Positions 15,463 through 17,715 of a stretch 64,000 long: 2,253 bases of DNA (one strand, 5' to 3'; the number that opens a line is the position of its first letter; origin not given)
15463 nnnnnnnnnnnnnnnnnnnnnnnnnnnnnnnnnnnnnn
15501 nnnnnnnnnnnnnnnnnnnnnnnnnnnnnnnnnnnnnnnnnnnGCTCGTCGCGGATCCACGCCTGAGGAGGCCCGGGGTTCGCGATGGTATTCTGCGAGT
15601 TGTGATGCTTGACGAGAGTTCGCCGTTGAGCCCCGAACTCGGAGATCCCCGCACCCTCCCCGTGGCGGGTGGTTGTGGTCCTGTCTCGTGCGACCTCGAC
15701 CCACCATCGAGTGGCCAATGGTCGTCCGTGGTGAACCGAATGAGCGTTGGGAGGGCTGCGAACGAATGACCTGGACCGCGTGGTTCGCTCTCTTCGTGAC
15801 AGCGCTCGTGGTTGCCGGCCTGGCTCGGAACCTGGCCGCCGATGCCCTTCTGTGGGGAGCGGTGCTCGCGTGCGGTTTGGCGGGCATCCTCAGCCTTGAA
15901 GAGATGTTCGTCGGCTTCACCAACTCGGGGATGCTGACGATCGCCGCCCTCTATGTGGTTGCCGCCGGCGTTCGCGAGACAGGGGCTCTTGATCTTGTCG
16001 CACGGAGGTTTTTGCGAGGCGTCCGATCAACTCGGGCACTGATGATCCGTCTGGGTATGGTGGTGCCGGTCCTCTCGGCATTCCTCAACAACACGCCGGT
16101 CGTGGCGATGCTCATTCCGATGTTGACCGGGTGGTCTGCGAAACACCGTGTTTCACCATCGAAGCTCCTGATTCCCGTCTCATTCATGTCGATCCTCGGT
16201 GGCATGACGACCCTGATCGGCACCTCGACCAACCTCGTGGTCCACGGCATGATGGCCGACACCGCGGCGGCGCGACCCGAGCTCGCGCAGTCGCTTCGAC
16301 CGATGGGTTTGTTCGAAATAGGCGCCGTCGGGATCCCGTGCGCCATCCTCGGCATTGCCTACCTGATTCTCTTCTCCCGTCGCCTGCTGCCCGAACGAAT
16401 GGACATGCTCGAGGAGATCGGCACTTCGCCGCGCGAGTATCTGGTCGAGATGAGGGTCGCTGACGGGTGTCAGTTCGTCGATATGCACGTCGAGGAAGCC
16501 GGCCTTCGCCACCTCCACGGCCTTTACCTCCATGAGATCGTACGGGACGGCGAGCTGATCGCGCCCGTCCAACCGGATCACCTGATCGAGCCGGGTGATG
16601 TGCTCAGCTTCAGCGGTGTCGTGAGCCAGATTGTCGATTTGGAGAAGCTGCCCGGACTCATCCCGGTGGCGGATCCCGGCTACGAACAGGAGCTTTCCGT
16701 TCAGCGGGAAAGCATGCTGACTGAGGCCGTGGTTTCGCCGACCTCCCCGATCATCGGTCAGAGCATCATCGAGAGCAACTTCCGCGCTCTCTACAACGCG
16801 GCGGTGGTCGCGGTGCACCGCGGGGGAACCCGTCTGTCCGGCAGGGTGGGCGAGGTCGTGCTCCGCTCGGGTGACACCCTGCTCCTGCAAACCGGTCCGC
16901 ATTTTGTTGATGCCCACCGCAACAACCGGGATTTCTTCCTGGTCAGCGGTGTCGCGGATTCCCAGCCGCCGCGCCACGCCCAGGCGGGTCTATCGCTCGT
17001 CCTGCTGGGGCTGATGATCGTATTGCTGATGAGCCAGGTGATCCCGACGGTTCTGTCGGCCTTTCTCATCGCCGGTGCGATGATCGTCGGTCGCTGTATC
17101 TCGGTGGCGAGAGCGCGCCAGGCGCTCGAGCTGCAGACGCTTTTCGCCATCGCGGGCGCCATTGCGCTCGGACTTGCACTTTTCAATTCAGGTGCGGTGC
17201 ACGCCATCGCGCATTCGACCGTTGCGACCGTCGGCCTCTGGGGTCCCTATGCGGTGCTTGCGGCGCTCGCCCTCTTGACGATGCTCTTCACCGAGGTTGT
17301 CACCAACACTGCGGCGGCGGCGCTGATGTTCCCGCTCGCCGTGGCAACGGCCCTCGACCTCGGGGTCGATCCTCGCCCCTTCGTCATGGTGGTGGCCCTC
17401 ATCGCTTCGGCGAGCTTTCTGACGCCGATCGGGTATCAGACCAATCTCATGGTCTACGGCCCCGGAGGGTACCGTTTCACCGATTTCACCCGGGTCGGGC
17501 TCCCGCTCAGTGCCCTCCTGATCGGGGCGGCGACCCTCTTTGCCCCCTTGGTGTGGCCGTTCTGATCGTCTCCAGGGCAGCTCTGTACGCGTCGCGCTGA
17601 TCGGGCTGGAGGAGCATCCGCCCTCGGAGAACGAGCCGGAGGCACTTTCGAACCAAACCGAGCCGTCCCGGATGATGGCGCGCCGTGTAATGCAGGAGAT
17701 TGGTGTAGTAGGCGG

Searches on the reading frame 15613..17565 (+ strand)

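Call 22: search_protein_families(library=pfam, proteins=[window:15613-17565:+], max_evalue=0.001)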
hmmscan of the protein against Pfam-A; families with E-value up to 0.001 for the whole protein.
window:15613-17565:+ (650 aa): 4 families
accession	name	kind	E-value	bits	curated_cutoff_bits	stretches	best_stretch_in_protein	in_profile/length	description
PF03600.22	CitMHS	-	3.3e-65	220.8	31.9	1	72-595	9-336/336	Citrate transporter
PF02080.26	TrkA_C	-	6.1e-20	71.3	27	2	369-429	1-60/71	TrkA-C domain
PF00939.25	Na_sulph_symp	-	1.6e-08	34.4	27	1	462-648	274-466/472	Sodium:sulfate symporter transmembrane region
PF06808.19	DctM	-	1.9e-05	24.1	23.8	1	464-608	220-373/413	Tripartite ATP-independent periplasmic transporter, DctM component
